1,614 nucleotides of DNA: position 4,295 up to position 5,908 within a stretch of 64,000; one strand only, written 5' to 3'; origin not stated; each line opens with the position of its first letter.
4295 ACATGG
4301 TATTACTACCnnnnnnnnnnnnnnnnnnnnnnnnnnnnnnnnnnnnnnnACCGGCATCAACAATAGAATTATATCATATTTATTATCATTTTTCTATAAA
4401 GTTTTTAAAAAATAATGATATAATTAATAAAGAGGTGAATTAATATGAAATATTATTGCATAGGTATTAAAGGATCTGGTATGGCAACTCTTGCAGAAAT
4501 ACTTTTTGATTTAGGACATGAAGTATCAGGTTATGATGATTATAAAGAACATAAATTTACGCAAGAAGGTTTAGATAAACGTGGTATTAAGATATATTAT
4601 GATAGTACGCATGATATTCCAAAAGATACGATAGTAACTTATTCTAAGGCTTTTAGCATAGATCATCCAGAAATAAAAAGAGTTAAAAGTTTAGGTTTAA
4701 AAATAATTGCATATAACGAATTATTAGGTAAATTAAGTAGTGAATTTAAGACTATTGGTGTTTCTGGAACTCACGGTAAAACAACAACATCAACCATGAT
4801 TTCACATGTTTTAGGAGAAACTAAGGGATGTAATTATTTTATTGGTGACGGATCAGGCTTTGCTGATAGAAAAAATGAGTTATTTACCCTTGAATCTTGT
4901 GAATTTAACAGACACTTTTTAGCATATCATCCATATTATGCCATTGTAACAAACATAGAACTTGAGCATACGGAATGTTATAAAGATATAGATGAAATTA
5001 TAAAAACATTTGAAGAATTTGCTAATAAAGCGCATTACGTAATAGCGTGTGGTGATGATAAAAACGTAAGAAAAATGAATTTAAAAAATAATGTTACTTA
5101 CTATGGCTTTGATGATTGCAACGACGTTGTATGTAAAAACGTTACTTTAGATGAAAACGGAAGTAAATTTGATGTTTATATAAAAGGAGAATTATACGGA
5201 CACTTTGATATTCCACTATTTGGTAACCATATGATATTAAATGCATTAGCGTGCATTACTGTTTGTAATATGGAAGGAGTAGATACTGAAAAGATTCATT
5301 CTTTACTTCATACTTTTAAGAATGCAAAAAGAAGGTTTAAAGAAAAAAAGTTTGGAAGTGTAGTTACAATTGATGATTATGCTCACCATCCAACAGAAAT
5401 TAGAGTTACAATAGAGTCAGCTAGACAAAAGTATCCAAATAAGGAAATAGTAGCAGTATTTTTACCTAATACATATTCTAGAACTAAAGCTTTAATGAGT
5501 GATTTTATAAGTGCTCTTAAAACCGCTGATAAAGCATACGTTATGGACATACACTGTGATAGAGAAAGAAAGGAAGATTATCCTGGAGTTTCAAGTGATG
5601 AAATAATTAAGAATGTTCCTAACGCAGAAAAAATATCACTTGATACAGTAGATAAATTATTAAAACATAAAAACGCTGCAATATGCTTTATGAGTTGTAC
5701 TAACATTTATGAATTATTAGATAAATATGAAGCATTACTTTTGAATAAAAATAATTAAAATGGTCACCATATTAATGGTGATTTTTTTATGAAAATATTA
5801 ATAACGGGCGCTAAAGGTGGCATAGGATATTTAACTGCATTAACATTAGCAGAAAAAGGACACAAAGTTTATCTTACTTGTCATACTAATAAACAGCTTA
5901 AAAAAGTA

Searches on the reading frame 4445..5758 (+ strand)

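Call 43: search_protein_families(library=pfam, proteins=[window:4445-5758:+], max_evalue=0.00001)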
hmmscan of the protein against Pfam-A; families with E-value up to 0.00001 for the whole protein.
window:4445-5758:+ (437 aa): 3 families
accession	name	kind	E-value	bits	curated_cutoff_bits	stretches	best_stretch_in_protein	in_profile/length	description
PF08245.18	Mur_ligase_M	-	2.8e-20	73.6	24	1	106-273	1-199/200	Mur ligase middle domain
PF01225.30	Mur_ligase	-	3.8e-16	59.7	21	1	3-101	2-94/95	Mur ligase family, catalytic domain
PF02875.26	Mur_ligase_C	-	1e-14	55.9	28.4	1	297-407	2-109/127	Mur ligase, glutamate ligase domain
